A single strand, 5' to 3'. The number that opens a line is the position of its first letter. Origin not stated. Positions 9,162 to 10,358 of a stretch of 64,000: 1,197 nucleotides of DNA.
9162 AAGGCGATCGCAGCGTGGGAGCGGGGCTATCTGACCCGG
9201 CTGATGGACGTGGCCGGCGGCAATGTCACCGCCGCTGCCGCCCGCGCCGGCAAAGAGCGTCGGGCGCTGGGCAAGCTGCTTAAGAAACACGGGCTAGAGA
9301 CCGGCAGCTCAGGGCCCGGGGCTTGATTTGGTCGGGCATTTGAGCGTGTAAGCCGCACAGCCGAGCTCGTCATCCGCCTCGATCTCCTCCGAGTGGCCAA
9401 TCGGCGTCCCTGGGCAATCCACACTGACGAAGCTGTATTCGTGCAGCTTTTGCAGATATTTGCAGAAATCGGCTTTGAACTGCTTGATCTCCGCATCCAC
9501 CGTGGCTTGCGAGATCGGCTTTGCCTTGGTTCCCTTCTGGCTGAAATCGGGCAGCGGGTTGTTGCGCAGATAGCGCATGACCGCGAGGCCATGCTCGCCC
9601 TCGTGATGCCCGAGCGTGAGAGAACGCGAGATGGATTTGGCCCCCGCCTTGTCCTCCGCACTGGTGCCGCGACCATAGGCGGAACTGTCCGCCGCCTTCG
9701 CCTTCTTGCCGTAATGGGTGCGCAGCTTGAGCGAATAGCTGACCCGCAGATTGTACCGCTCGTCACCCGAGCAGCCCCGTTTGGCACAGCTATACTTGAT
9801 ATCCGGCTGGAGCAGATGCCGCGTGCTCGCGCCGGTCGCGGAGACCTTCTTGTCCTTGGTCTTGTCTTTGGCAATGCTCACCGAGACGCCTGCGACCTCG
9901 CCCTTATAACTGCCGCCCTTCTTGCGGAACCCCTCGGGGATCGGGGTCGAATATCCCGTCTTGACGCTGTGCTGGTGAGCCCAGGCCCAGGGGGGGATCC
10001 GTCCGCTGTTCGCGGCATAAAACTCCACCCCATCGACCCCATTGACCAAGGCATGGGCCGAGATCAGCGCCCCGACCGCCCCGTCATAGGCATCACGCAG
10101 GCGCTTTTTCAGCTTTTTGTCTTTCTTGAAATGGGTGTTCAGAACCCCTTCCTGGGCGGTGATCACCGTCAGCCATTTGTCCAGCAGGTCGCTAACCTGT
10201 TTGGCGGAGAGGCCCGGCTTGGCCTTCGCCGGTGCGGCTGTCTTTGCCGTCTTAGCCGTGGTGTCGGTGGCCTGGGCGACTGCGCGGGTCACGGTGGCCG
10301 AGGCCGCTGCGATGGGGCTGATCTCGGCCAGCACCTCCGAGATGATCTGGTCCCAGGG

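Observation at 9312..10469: DUF4157 effector candidate carries a 385-aa Lys-rich C-terminal domain that matches no family I recognise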

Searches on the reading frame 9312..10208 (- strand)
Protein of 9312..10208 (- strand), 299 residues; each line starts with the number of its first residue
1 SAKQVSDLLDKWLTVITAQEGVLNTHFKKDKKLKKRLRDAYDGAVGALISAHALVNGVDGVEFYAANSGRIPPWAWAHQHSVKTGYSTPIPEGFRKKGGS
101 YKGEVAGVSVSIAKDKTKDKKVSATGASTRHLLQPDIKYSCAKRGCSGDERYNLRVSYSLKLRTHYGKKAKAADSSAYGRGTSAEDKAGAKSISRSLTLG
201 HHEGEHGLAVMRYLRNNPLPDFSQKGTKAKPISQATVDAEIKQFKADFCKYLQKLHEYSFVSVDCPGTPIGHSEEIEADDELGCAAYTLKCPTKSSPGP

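Call 37: find_homologous_proteins(query=A4, max_evalue=0.001)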
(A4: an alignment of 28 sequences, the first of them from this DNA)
Query A4 (28 sequences) (293 aa, profile of the alignment): 32 proteins with E <= 0.001 among 8000 candidates.
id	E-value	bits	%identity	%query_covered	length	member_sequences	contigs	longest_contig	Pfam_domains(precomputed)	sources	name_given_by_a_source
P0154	3.8e-117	409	35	90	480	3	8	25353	PF13699.12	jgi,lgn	-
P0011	4.6e-115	402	33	89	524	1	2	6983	PF13699.12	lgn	-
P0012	1.1e-112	394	34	91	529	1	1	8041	PF13699.12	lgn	-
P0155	1.7e-110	387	34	78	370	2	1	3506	-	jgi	jgi:hypothetical protein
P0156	3.3e-110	386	31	92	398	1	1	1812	-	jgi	jgi:hypothetical protein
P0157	1.7e-108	380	33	90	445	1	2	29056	PF13699.12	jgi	jgi:hypothetical protein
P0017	1.2e-107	378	33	90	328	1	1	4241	-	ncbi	-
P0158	2.4e-106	373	32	92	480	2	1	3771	PF13699.12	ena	-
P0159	3.6e-105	370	32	97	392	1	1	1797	-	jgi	jgi:hypothetical protein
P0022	1.9e-104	367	33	90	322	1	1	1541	-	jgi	jgi:hypothetical protein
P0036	4.1e-104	366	28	90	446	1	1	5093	PF13699.12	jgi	jgi:hypothetical protein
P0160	5.3e-104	366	31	90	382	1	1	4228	-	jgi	jgi:hypothetical protein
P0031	3.1e-103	363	31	89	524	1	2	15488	PF13699.12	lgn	-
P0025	5.3e-102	359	31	90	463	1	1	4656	PF13699.12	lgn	-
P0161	1.3e-99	351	31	92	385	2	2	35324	-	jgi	jgi:hypothetical protein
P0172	1.2e-33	135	31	76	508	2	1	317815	PF13699.12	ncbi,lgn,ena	-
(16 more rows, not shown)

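Call 40: find_encoding_contigs(protein=P0161, flank=10000, max_places=2)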
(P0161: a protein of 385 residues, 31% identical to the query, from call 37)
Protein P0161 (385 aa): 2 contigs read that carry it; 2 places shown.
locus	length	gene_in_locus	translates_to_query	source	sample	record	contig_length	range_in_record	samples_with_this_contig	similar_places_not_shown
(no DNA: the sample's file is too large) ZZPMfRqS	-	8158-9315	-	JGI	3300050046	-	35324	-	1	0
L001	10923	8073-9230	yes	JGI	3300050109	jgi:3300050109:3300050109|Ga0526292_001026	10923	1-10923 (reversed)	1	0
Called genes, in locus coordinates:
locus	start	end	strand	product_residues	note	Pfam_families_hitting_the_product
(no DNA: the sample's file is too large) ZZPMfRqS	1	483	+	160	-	?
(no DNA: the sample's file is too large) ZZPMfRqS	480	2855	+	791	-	-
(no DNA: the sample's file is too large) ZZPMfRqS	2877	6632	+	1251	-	PF20129:DUF6519, PF13229:Beta_helix (faint), PF13620:CarboxypepD_reg (weak)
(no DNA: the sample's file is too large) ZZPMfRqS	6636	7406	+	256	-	-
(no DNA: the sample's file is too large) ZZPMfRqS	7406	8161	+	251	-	-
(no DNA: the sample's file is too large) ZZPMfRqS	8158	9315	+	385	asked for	-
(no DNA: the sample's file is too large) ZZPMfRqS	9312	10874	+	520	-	PF13699:eCIS_core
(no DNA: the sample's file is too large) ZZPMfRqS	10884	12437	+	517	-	PF13699:eCIS_core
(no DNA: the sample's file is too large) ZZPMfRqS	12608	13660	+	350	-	-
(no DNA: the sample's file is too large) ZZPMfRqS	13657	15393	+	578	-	PF13699:eCIS_core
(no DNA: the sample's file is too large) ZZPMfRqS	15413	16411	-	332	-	PF13229:Beta_helix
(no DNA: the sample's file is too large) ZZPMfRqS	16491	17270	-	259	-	PF13640:2OG-FeII_Oxy_3, PF13661:2OG-FeII_Oxy_4 (weak)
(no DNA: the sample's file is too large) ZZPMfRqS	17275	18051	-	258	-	PF09037:Sulphotransf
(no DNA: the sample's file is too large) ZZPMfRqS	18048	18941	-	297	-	PF04230:PS_pyruv_trans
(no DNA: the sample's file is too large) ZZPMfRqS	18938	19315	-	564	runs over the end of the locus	PF00005:ABC_tran, PF02463:SMC_N (weak)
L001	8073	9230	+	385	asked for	-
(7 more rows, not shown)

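Call 41: find_encoding_contigs(protein=P0172, flank=10000, max_places=2)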
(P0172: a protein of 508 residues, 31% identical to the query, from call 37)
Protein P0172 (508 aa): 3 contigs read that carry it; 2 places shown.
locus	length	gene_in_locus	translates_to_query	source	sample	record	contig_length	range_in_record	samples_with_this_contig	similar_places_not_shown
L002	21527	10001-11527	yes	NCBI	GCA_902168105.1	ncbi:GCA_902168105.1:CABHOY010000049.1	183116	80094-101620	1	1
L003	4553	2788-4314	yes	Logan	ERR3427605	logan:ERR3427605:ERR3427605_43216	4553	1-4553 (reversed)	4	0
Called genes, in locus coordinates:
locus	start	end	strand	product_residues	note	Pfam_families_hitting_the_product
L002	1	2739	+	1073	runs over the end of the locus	-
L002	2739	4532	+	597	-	PF19268:CIS_TMP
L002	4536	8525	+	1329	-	PF13699:eCIS_core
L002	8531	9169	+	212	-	-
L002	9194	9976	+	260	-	PF00142:Fer4_NifH, PF00448:SRP54 (faint), PF01656:CbiA, PF02374:ArsA_ATPase (weak), PF06564:CBP_BcsQ, PF09140:MipZ (weak), PF10609:ParA (weak), PF13614:AAA_31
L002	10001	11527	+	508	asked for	PF13699:eCIS_core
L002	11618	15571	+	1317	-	PF13699:eCIS_core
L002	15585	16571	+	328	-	PF23381:Beta-prop_IFT122_1st (weak), PF24807:WD40_CDC20-Fz (weak), PF25174:Beta-prop_THOC3, PF24814:WD40_Prp19, PF25175:Beta-prop_WDR5 (weak), PF25173:Beta-prop_WDR3_1st, PF23381:Beta-prop_IFT122_1st, PF24796:WDR55, +10 more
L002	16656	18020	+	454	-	PF00004:AAA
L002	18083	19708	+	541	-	PF07364:DUF1485, PF07171:MlrC_C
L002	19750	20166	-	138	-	-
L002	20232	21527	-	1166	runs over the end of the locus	PF01433:Peptidase_M1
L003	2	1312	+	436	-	?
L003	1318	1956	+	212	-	-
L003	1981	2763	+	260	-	PF00142:Fer4_NifH, PF00448:SRP54 (faint), PF01656:CbiA, PF02374:ArsA_ATPase (weak), PF06564:CBP_BcsQ, PF09140:MipZ (weak), PF10609:ParA (weak), PF13614:AAA_31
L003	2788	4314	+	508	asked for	PF13699:eCIS_core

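Call 46: predict_structure(alignment_id=A5)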
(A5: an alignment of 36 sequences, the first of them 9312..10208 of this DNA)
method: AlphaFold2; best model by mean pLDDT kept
length: 299 residues; sequences in the alignment: 36
mean_pLDDT: 94.5   pTM: 0.91
mean pLDDT of the five models: 94.5, 93.3, 92.8, 92.6, 92.6
residues with pLDDT >= 90: 273; 70-90: 15; 50-70: 6; < 50: 5
segments of 3 or more residues with pLDDT < 50: 295-299
pLDDT, mean of each block of 10 residues (from residue 1): 93 97 96 97 97 94 94 96 98 98 98 98 97 97 73 95 98 97 97 97 98 98 94 95 98 98 91 94 97 61
secondary structure, 60 per line:
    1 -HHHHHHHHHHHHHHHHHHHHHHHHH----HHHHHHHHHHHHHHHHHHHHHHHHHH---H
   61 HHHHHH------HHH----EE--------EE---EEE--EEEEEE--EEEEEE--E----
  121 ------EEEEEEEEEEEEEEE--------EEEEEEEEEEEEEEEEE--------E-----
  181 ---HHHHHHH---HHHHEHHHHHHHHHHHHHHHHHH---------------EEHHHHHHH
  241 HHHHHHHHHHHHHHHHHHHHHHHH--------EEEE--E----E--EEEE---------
elements in order: H2-26 H31-56 H60-66 E95-97 E100-105 E108-113 E127-141 E150-166 H184-190 H194-197 H199-216 H234-264 E273-276 E287-290

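Call 48: fold_search(model_id=the predicted structure, library=pdb)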
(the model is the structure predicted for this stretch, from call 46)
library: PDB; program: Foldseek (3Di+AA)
matches with E <= 10: 41; with E <= 0.001: 0
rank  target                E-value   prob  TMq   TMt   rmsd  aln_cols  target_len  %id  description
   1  6b43_F                2.1e+00  0.01  0.10  0.04  23.9       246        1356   12  CryoEM structure and atomic model of the Kaposi's sarcoma-associated herpesvirus capsid (released 2017-11-08)
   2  5kaj_A                2.5e+00  0.04  0.13  0.10  15.1       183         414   13  Crystal structure of a dioxygenase in the Crotonase superfamily in P21, A319C mutant (released 2017-06-21)
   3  5kaj_I                2.5e+00  0.02  0.09  0.07  15.6       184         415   14  Crystal structure of a dioxygenase in the Crotonase superfamily in P21, A319C mutant (released 2017-06-21)
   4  5kah_B                2.5e+00  0.02  0.09  0.07  15.7       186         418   14  Crystal structure of a dioxygenase in the Crotonase superfamily in P21, V425T mutant (released 2017-06-21)
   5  8tmd_E                2.5e+00  0.01  0.11  0.10  18.5       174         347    8  Cryo-EM structure of CorA in complex with conformation-specific synthetic antibody C18 and 100 uM MgCl2, State MG0.1-1 (released 2025-02-12)
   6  5kaj_C                2.8e+00  0.02  0.09  0.07  15.4       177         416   14  Crystal structure of a dioxygenase in the Crotonase superfamily in P21, A319C mutant (released 2017-06-21)
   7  5kaj_E                3.2e+00  0.02  0.09  0.07  15.6       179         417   14  Crystal structure of a dioxygenase in the Crotonase superfamily in P21, A319C mutant (released 2017-06-21)
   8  5kah_J                3.5e+00  0.01  0.09  0.07  14.8       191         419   14  Crystal structure of a dioxygenase in the Crotonase superfamily in P21, V425T mutant (released 2017-06-21)
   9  3jch_D                3.8e+00  0.01  0.08  0.08  19.0       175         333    7  Cryo-EM structure of the magnesium channel CorA in the magnesium-free, asymmetric open state II (released 2016-02-17)
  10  5kaj_B                4.0e+00  0.02  0.09  0.07  15.6       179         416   14  Crystal structure of a dioxygenase in the Crotonase superfamily in P21, A319C mutant (released 2017-06-21)
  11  2e7m_MODEL_1_A        4.0e+00  0.01  0.08  0.16  18.7       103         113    9  Solution structure of the PKD domain (329-428) from human KIAA0319 (released 2007-07-17)
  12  5kah_L                4.5e+00  0.02  0.09  0.07  15.5       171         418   14  Crystal structure of a dioxygenase in the Crotonase superfamily in P21, V425T mutant (released 2017-06-21)
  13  8p3i_A                4.5e+00  0.01  0.07  0.09   6.3        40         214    8  Fusion hSlp2-a_Rab27A bound to covalent hit fragment IMP-1721 (released 2024-11-20)
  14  5kah_C                4.5e+00  0.01  0.09  0.07  14.6       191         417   14  Crystal structure of a dioxygenase in the Crotonase superfamily in P21, V425T mutant (released 2017-06-21)
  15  5kah_A                4.8e+00  0.01  0.09  0.07  15.4       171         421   14  Crystal structure of a dioxygenase in the Crotonase superfamily in P21, V425T mutant (released 2017-06-21)
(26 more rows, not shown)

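Call 51: fold_search(model_id=the predicted structure, library=viral)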
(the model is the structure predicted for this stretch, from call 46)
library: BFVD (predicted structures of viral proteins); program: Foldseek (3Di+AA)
matches with E <= 10: 60; with E <= 0.001: 0
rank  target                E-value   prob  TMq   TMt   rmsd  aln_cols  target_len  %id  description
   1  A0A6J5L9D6            2.7e-01  0.16  0.19  0.17  18.0       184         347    8  Uncharacterized protein [uncultured Caudovirales phage]
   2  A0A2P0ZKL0            8.6e-01  0.02  0.10  0.09  23.0       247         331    7  DNA-directed RNA polymerase [Escherichia phage T7]
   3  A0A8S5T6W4            1.5e+00  0.09  0.13  0.11   6.7        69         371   14  Uncharacterized protein [Myoviridae sp. ctLIM9]
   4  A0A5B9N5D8            1.7e+00  0.04  0.11  0.24   6.0        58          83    5  Uncharacterized protein [Aeromonas phage 4L372D]
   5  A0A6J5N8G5            1.7e+00  0.02  0.08  0.08  16.9        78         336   12  Uncharacterized protein [uncultured Caudovirales phage]
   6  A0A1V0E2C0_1          2.2e+00  0.01  0.11  0.07  31.7       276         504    8  Polyprotein (Fragment) [Zika virus]
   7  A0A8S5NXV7            2.8e+00  0.13  0.14  0.19   9.5        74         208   16  Uncharacterized protein [Siphoviridae sp. ctINK4]
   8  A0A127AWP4            2.9e+00  0.20  0.15  0.48   3.9        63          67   17  Uncharacterized protein [Bacillus phage SP-15]
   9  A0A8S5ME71            3.1e+00  0.07  0.10  0.09   3.0        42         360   10  Uncharacterized protein [Siphoviridae sp. ctYh54]
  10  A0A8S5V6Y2            3.1e+00  0.01  0.10  0.08  32.6       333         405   10  Uncharacterized protein [CrAss-like virus sp. ctXt06]
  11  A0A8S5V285            3.1e+00  0.01  0.09  0.09  26.3       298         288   12  Uncharacterized protein [Myoviridae sp. ctJ2i1]
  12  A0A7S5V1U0            3.5e+00  0.06  0.15  0.06   6.7        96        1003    9  (no name in the UniProt tables at hand)
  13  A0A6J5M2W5            3.5e+00  0.04  0.12  0.19  12.4        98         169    9  Uncharacterized protein [uncultured Caudovirales phage]
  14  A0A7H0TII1            3.7e+00  0.09  0.13  0.38   3.8        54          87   24  VP2 protein (Fragment) [Avian infectious bursal disease virus]
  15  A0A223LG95            3.7e+00  0.01  0.10  0.07  19.5       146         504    8  Uncharacterized protein [Erwinia phage vB_EamM_RisingSun]
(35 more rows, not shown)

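Call 52: search_protein_families(library=pfam, alignment_id=A4, max_evalue=5)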
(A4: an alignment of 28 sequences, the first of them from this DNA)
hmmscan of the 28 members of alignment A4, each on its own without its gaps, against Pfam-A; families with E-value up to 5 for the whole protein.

A. member 1, seq(293 aa): 0 families

B. families by the number of members that match (of 28 scanned): 13 families
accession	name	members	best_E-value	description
PF18971.5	CagA_N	1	0.029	CagA protein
PF08949.16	PRD1_P5_C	1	0.071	Bacteriophage PRD1, spike protein P5, C-terminal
PF12066.13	SERRATE_Ars2_N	1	0.072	SERRATE/Ars2, N-terminal domain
PF23202.1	PAH_ZNF598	1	0.074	ZNF598 PAH domain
PF00837.23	T4_deiodinase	1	0.095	Iodothyronine deiodinase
PF18545.6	HalOD1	1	0.12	Halobacterial output domain 1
PF22949.1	HRI2_3H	1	0.13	Heme-regulated eIF-2-alpha kinase, helical domain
PF13004.13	BACON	1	0.16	Putative binding domain, N-terminal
PF09976.15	TPR_21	1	0.17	Tetratricopeptide repeat-like domain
PF22721.1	TBP-TOTE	1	0.19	TATA-binding-like protein domain of the TOTE conflict systems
PF24217.1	DUF7436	1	0.19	Family of unknown function (DUF7436)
PF16073.10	SAT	1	0.21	Starter unit:ACP transacylase in aflatoxin biosynthesis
PF18086.7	PPIP5K2_N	1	0.22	Diphosphoinositol pentakisphosphate kinase 2 N-terminal domain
